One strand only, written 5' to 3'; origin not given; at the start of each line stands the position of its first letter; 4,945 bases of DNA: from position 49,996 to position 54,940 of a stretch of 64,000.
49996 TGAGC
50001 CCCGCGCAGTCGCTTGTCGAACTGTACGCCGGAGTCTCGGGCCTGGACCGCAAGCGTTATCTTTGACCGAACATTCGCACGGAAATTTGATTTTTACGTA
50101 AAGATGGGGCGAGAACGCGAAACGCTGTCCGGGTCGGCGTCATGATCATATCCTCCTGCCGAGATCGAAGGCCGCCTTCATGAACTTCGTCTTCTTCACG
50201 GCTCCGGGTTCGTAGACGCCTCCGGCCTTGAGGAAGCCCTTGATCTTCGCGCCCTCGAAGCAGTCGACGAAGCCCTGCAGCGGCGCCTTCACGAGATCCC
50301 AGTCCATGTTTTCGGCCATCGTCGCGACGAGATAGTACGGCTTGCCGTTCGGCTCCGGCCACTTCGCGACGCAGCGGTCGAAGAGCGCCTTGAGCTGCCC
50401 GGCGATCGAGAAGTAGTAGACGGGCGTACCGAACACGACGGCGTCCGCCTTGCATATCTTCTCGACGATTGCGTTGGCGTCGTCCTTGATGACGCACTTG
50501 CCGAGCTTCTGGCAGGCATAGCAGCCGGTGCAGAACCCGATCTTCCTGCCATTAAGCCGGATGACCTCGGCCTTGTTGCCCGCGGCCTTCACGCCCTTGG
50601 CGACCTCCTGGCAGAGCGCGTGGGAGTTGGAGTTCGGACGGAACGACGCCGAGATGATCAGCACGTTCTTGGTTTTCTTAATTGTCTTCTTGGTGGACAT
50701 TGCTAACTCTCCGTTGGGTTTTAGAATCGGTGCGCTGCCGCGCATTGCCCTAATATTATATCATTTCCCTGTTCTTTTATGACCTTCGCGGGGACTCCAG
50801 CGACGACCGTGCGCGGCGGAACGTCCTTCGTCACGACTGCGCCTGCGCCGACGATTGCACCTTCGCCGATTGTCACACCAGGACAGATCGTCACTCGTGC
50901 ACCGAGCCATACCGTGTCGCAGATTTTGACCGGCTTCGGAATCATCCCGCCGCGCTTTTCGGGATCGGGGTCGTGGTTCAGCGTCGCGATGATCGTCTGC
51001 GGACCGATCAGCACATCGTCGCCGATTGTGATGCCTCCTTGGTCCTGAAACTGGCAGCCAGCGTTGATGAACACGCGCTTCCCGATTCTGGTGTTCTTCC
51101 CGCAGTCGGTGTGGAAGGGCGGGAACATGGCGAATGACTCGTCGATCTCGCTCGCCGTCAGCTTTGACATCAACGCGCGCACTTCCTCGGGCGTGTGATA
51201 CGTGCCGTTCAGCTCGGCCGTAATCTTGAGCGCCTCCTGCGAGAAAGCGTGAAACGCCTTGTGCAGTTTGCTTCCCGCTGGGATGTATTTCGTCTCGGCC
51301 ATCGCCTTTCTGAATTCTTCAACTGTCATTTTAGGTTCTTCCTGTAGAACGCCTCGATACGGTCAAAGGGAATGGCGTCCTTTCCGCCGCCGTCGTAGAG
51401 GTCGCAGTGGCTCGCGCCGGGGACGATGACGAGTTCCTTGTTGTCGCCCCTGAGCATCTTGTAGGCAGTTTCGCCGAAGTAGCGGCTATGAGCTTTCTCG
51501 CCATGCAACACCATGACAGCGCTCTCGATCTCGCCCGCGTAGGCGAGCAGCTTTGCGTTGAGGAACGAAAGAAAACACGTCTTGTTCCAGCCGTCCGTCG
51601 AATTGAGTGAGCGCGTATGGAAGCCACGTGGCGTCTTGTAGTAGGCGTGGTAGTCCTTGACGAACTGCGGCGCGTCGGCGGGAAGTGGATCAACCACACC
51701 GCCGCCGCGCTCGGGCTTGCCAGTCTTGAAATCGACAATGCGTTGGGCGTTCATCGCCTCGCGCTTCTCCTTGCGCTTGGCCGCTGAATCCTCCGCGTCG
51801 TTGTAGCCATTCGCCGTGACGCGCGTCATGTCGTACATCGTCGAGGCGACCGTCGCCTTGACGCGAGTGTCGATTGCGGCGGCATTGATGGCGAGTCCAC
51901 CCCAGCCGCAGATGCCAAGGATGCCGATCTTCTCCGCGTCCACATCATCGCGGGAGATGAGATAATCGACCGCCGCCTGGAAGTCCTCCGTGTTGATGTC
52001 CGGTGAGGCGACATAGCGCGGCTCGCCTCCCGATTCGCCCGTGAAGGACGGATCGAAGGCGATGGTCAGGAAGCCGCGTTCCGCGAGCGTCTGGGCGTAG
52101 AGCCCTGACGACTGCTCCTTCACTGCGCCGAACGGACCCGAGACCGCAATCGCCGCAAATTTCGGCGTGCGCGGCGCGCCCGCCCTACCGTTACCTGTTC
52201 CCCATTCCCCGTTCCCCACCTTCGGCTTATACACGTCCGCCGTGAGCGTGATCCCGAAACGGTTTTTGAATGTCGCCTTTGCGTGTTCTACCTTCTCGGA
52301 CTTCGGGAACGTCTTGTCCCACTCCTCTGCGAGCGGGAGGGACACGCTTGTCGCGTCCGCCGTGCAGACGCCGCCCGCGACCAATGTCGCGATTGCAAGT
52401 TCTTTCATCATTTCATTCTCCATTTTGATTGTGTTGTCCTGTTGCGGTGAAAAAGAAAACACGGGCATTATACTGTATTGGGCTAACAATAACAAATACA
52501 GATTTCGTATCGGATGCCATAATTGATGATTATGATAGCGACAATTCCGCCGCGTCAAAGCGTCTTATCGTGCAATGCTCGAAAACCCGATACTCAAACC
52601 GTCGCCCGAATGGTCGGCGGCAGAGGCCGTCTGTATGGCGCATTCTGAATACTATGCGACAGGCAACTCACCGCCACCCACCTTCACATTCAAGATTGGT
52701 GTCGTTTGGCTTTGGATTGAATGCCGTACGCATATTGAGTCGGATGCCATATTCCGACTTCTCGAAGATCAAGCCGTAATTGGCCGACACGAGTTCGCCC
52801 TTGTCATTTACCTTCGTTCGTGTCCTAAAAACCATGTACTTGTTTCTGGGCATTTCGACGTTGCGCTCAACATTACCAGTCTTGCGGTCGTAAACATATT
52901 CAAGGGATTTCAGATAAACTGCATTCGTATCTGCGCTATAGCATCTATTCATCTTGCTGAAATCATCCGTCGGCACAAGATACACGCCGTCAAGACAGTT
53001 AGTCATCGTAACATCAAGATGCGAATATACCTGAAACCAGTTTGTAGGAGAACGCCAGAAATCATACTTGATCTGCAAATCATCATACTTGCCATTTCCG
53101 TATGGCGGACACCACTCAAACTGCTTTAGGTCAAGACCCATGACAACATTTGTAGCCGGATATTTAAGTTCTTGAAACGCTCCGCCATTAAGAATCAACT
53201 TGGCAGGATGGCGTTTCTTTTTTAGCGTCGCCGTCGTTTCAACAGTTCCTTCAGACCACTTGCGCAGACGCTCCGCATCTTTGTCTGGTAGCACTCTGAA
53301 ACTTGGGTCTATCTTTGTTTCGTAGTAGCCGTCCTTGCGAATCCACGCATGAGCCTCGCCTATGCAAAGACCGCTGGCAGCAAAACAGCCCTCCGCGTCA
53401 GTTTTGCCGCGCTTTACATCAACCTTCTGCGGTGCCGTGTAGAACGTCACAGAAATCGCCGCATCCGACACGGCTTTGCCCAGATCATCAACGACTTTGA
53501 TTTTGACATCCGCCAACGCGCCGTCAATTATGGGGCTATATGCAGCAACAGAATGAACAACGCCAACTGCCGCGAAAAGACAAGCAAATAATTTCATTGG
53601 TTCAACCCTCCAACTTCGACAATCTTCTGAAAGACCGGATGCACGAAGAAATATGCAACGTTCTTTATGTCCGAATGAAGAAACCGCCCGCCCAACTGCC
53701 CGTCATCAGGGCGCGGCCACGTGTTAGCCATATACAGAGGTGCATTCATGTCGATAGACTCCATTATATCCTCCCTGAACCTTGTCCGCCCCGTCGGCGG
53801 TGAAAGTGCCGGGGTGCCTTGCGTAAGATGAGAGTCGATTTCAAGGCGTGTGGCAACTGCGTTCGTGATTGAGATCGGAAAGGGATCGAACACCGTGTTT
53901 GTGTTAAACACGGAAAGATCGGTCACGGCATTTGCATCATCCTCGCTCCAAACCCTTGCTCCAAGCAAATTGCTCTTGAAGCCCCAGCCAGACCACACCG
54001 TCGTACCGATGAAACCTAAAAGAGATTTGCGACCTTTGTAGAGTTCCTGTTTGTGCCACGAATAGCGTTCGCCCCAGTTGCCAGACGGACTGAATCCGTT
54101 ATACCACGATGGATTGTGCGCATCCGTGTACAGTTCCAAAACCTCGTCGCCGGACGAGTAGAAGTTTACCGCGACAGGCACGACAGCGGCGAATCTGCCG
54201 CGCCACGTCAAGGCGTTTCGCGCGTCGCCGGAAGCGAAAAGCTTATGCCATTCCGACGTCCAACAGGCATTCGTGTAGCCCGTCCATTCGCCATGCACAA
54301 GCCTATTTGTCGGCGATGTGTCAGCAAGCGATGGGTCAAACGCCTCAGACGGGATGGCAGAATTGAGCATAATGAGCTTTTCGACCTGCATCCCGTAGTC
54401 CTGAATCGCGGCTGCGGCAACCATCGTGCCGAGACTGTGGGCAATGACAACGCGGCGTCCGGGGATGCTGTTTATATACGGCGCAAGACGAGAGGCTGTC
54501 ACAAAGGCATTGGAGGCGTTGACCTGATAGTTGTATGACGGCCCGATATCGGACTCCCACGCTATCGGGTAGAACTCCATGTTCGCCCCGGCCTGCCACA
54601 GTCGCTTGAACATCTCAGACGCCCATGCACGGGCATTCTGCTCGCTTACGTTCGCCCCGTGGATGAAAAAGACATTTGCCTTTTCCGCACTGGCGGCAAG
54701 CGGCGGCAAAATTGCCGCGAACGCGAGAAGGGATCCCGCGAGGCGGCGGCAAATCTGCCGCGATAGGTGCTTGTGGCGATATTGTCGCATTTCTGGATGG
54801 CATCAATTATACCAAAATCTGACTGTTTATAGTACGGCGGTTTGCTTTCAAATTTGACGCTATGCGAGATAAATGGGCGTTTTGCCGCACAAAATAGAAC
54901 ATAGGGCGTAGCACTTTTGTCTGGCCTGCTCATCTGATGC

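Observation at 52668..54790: Candidate undescribed toxin-immunity cassette: secreted lipase-fold protein plus coupled secreted partner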

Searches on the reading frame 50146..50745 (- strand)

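Call 82: search_protein_families(library=pfam, max_evalue=0.0001, proteins=[window:50146-50745:-])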
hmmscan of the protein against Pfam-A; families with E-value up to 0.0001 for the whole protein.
window:50146-50745:- (199 aa): 2 families
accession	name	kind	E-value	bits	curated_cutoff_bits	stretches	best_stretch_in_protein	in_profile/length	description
PF03358.20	FMN_red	-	2.4e-24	86.1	24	1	27-144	2-116/152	NADPH-dependent FMN reductase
PF02525.22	Flavodoxin_2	-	1.5e-15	57.9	27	1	26-143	1-134/198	Flavodoxin-like fold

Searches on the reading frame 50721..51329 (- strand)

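Call 82: search_protein_families(library=pfam, max_evalue=0.0001, proteins=[window:50721-51329:-])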
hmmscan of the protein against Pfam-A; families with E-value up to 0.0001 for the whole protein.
window:50721-51329:- (202 aa): 2 families
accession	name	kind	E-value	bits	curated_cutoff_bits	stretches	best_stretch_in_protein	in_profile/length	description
PF00132.30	Hexapep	-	2.7e-16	58.9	27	1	134-168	2-36/36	Bacterial transferase hexapeptide (six repeats)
PF14602.12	Hexapep_2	-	5e-10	39.4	27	1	133-168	1-34/34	Hexapeptide repeat of succinyl-transferase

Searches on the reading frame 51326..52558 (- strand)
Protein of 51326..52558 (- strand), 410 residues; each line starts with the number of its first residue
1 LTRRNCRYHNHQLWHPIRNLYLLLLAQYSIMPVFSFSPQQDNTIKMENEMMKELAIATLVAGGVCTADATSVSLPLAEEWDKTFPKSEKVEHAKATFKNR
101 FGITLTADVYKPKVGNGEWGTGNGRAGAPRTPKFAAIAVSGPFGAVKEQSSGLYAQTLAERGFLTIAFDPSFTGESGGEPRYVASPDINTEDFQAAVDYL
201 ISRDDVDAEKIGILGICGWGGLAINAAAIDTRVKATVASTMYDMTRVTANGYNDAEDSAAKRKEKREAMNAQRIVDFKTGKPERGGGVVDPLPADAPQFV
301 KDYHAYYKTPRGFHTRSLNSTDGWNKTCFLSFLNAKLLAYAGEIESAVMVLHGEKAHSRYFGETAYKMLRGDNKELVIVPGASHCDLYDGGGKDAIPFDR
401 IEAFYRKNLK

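Call 82: search_protein_families(library=pfam, max_evalue=0.0001, proteins=[window:51326-52558:-])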
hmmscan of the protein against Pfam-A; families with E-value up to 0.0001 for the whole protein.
window:51326-52558:- (410 aa): 5 families
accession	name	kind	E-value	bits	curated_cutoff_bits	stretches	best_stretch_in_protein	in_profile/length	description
PF00561.26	Abhydrolase_1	-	1.3e-07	32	25.8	1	155-390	20-244/245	alpha/beta hydrolase fold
PF01738.24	DLH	-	3.3e-06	27.3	21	1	190-238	78-126/217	Dienelactone hydrolase family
PF00326.27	Peptidase_S9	-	5.6e-06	26.4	22.6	1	154-237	6-93/213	Prolyl oligopeptidase family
PF08840.17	BAAT_C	-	5e-05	23.9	20.9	0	191-277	4-90/210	BAAT / Acyl-CoA thioester hydrolase C terminal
PF12146.15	Hydrolase_4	-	7.8e-05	22.5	27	0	155-228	24-95/239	Serine aminopeptidase, S33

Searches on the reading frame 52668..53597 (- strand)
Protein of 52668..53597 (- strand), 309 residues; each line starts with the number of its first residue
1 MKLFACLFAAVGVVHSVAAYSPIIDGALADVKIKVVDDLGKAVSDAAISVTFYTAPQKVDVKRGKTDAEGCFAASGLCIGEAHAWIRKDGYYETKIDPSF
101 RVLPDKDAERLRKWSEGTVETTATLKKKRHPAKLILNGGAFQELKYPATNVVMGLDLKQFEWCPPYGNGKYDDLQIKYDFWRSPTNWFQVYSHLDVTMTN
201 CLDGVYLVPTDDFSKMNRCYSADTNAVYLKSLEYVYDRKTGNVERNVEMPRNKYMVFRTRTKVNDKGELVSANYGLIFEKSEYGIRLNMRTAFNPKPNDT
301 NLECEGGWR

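Call 3: search_protein_families(library=pfam, proteins=[window:52668-53597:-], max_evalue=1)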
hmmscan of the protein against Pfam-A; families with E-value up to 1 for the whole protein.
window:52668-53597:- (309 aa): 3 families
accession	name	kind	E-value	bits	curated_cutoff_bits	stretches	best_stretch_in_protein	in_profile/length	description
PF13620.12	CarboxypepD_reg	-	0.00063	20.5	32.3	1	31-96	2-64/82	Carboxypeptidase regulatory-like domain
PF24107.1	DUF7382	-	0.008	16.5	27.4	1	30-70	21-60/65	Domain of unknown function (DUF7382)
PF02369.22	Big_1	-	0.1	13.1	34.9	1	29-72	19-62/93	Bacterial Ig-like domain (group 1)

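Call 4: search_protein_families(library=ncbifam, proteins=[window:52668-53597:-], max_evalue=1)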
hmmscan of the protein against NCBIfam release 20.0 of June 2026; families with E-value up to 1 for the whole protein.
window:52668-53597:- (309 aa): 1 family
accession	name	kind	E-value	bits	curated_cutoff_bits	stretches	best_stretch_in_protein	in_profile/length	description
TIGR04134.1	lipo_with_rSAM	hypoth_equivalog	0.026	14.5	39.8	1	30-127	41-148/150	radical SAM-associated putative lipoprotein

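Call 7: find_homologous_proteins(query=window:52668-53597:-)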
Query window:52668-53597:- (309 aa): 129 proteins with E <= 0.001 among 935 candidates; the best 120 are listed.
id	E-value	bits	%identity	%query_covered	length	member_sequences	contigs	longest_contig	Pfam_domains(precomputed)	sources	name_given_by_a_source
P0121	1.9e-195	666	91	100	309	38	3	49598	-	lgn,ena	-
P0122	9.7e-183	625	85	100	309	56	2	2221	-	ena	-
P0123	3.6e-182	623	84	100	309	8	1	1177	-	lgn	-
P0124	1.6e-181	621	84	100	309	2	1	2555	-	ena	-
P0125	4.5e-177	606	80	100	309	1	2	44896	PF13620.13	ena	-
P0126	5.2e-176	603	81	100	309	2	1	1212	-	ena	-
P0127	1.1e-167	575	77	100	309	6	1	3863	-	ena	-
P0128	1.3e-156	539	75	100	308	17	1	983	-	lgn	-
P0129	5.1e-146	504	71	99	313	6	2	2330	-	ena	-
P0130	6.0e-146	504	71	99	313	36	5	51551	-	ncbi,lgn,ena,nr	ncbi:MAG: carboxypeptidase regulatory-like domain-containing protein [Kiritimatiellae bacterium]|nr:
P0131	1.9e-139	482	67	98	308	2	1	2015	-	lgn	-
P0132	9.9e-139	480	69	99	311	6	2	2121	-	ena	-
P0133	3.5e-136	472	65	100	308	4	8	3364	PF13620.13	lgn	-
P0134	2.1e-134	466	67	95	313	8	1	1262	-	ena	-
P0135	5.7e-133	461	68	95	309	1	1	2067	-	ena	-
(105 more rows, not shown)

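Call 61: find_encoding_contigs(protein=P0121, flank=6000, max_places=3)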
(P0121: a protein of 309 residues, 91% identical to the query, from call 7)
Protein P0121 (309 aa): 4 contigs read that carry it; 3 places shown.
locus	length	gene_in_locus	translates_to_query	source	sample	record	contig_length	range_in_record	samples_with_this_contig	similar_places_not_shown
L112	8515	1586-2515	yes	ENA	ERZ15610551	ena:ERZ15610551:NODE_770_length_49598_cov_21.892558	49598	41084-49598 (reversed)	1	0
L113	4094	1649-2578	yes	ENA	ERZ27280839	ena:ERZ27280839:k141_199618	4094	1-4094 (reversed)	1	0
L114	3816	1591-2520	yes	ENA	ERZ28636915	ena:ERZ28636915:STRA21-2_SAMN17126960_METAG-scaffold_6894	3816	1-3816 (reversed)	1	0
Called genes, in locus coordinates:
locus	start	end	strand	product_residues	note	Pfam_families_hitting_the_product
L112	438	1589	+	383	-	-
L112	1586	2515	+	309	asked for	-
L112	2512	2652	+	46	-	-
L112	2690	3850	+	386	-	PF03235:GmrSD_N, PF01844:HNH (weak)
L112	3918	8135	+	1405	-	PF02811:PHP, PF07733:DNA_pol3_alpha, PF17657:DNA_pol3_finger, PF14579:HHH_6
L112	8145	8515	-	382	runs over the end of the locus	PF01594:AI-2E_transport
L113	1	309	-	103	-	?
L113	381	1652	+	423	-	-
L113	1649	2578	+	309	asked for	-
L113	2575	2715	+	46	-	-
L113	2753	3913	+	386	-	PF03235:GmrSD_N, PF01844:HNH (weak)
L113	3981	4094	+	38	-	?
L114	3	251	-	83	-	?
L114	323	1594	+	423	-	-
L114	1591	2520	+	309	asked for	-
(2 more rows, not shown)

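Call 80: search_protein_families(library=padloc, proteins=[window:52668-53597:-], max_evalue=0.01)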
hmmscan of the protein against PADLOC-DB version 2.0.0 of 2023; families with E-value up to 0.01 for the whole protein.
window:52668-53597:- (309 aa): 0 families

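Call 81: search_protein_families(library=phrogs, proteins=[window:52668-53597:-], max_evalue=0.01)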
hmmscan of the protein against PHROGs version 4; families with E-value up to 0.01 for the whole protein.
window:52668-53597:- (309 aa): 1 family
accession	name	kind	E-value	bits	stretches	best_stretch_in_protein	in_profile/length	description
phrog_19040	-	unknown function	0.0014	20.2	1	196-257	14-73/94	-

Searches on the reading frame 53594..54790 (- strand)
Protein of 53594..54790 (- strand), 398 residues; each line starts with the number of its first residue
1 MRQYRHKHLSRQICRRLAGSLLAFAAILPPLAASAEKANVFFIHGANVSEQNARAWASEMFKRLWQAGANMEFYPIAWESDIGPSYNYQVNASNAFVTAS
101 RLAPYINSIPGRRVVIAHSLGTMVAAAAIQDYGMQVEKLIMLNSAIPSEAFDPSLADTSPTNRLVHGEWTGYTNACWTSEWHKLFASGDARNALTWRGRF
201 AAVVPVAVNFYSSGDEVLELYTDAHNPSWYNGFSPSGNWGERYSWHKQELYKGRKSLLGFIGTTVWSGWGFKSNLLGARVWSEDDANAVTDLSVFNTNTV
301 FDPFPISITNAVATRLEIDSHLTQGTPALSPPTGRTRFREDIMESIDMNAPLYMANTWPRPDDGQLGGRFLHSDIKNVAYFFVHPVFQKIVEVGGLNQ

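Call 3: search_protein_families(library=pfam, proteins=[window:53594-54790:-], max_evalue=1)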
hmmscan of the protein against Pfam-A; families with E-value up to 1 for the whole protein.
window:53594-54790:- (398 aa): 9 families
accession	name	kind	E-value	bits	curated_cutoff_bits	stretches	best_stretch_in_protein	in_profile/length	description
PF12697.13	Abhydrolase_6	-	8.8e-07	30.2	26.3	1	40-210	1-154/217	Alpha/beta hydrolase family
PF07819.20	PGAP1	-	0.00017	21.9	24.3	1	38-145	5-128/233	PGAP1-like alpha/beta domain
PF05990.18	DUF900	-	0.0015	18.4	20.5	1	32-137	14-120/232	Alpha/beta hydrolase of unknown function (DUF900)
PF12146.15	Hydrolase_4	-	0.0024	17.7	27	1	96-147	65-112/239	Serine aminopeptidase, S33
PF00561.26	Abhydrolase_1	-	0.0057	16.8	25.8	1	112-157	70-113/245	alpha/beta hydrolase fold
PF06259.18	Abhydrolase_8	-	0.0063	16.6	20.5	1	51-144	41-142/178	Alpha/beta hydrolase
PF06821.19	Ser_hydrolase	-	0.015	15.6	22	1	100-147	44-93/172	Serine hydrolase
PF01674.24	Lipase_2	-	0.13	12.2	20.3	1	40-131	4-95/219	Lipase (class 2)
PF24322.2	Tle3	-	0.22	11.4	27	1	61-129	120-200/321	T6SS Tle3 phospholipase effector domain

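Call 4: search_protein_families(library=ncbifam, proteins=[window:53594-54790:-], max_evalue=1)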
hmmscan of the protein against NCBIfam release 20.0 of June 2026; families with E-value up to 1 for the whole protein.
window:53594-54790:- (398 aa): 0 families

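Call 6: find_homologous_proteins(query=window:53594-54790:-)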
Query window:53594-54790:- (398 aa): 303 proteins with E <= 0.001 among 8000 candidates; the best 120 are listed.
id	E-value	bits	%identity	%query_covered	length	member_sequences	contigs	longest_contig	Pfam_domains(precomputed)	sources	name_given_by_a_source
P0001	1.9e-272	922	99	100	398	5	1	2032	PF12697.14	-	-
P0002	3.5e-239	812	92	95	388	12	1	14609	PF12697.14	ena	-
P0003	7.1e-239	811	90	98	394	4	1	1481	PF12697.14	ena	-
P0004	5.0e-238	808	89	99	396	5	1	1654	PF12697.14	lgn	-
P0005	1.2e-221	754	80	100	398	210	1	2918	PF12697.14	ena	-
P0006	5.6e-221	752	82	98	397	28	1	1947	PF12697.14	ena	-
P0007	1.4e-218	744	81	98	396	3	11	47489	PF12697.14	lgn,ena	-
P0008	9.9e-218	741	80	99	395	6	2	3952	PF12697.14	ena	-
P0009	6.1e-217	739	80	100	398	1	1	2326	PF12697.14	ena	-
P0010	8.7e-217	738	85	96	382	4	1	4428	PF12697.14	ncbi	-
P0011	2.0e-215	734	79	98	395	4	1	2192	PF12697.14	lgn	-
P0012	1.1e-213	728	81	98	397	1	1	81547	PF12697.14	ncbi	ncbi:MAG: alpha/beta fold hydrolase [Kiritimatiellia bacterium]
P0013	2.1e-213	727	79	100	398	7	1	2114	PF12697.14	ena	-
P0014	2.4e-213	727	80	97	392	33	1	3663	PF12697.14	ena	-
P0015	3.1e-213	727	80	97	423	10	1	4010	-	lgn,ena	-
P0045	6.4e-192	656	75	95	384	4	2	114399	-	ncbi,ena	-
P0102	2.0e-147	510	59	99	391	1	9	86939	PF12697.14,PF05990.19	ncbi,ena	-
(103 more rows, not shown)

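Call 8: find_encoding_contigs(protein=P0045, flank=8000, max_places=3)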
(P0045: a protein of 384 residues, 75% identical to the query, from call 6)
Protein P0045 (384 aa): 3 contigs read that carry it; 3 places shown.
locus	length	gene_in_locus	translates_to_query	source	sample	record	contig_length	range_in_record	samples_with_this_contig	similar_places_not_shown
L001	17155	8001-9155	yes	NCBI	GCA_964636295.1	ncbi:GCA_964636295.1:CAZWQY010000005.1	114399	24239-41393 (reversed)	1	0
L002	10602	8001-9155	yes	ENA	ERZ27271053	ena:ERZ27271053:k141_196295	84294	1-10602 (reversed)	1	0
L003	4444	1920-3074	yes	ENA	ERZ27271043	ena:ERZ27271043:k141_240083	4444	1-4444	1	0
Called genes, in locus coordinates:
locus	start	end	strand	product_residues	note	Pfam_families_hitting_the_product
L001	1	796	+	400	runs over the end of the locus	-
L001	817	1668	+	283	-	-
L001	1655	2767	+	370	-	-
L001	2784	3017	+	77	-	-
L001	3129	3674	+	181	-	-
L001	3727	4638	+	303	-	-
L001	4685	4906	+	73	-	-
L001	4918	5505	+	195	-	-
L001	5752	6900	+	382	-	PF12697:Abhydrolase_6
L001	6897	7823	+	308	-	PF13620:CarboxypepD_reg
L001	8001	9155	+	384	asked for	-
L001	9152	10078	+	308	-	-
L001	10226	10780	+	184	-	PF12464:Mac, PF00132:Hexapep, PF14602:Hexapep_2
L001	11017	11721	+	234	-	-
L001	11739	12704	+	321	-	PF02195:ParB_N, PF17762:HTH_ParB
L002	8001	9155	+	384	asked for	-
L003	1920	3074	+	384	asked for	-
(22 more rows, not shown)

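Call 9: find_encoding_contigs(protein=P0102, flank=8000, max_places=3)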
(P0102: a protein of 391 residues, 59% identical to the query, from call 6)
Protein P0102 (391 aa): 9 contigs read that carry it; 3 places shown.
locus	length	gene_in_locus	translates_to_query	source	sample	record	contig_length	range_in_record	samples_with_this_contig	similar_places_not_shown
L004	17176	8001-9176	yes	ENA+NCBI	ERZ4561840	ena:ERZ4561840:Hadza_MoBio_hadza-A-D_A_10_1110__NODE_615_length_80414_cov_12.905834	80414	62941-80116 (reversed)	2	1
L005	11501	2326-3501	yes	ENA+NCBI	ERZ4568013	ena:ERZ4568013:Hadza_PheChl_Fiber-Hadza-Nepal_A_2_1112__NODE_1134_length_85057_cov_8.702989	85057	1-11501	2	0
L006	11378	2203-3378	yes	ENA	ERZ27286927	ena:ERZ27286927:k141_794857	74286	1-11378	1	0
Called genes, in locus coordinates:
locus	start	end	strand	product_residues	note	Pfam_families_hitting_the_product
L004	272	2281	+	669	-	-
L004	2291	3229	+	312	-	-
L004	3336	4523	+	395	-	-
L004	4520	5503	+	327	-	PF13620:CarboxypepD_reg (weak)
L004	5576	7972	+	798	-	PF01555:N6_N4_Mtase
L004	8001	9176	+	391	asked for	PF05990:DUF900 (weak), PF12697:Abhydrolase_6 (weak)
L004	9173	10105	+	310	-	-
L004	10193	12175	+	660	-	PF01555:N6_N4_Mtase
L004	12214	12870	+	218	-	PF13366:PDDEXK_3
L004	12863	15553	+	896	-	PF04851:ResIII, PF00270:DEAD (faint)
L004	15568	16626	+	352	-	PF00535:Glycos_transf_2, PF10111:Glyco_tranf_2_2 (weak), PF13641:Glyco_tranf_2_3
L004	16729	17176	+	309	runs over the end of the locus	PF13310:Virulence_RhuM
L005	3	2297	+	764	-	?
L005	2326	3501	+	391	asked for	PF05990:DUF900 (weak), PF12697:Abhydrolase_6 (weak)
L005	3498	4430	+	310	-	-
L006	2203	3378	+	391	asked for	PF05990:DUF900 (weak), PF12697:Abhydrolase_6 (weak)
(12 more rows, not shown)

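Call 21: search_solved_structures(query=window:53594-54790:-, max_evalue=1, show_alignments=2)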
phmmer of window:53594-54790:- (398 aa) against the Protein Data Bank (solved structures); distinct sequences matched with E-value up to 1: 1.
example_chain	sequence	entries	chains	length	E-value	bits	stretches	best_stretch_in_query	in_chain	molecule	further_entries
9dk4_A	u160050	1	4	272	0.67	12.4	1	55-156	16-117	Fifteen-substitution variant of an ancestral hydroxynitrile lyase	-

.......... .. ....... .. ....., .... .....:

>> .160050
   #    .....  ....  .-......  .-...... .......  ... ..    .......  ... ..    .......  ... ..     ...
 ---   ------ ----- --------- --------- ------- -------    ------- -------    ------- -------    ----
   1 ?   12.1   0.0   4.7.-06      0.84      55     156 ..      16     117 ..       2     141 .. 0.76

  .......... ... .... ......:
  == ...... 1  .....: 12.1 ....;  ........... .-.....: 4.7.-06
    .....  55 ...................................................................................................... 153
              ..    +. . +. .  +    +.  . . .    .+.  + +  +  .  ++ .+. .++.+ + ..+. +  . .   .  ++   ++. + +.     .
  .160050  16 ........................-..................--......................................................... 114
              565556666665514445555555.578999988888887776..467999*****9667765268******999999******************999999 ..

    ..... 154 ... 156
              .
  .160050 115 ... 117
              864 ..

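Call 80: search_protein_families(library=padloc, proteins=[window:53594-54790:-], max_evalue=0.01)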
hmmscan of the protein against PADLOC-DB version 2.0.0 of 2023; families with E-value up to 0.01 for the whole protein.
window:53594-54790:- (398 aa): 0 families

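Call 81: search_protein_families(library=phrogs, proteins=[window:53594-54790:-], max_evalue=0.01)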
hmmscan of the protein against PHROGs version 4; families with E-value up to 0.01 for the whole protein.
window:53594-54790:- (398 aa): 1 family
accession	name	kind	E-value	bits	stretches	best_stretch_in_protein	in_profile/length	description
phrog_9390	-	DNA, RNA and nucleotide metabolism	0.0038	17.5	1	22-130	12-117/330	DNA binding protein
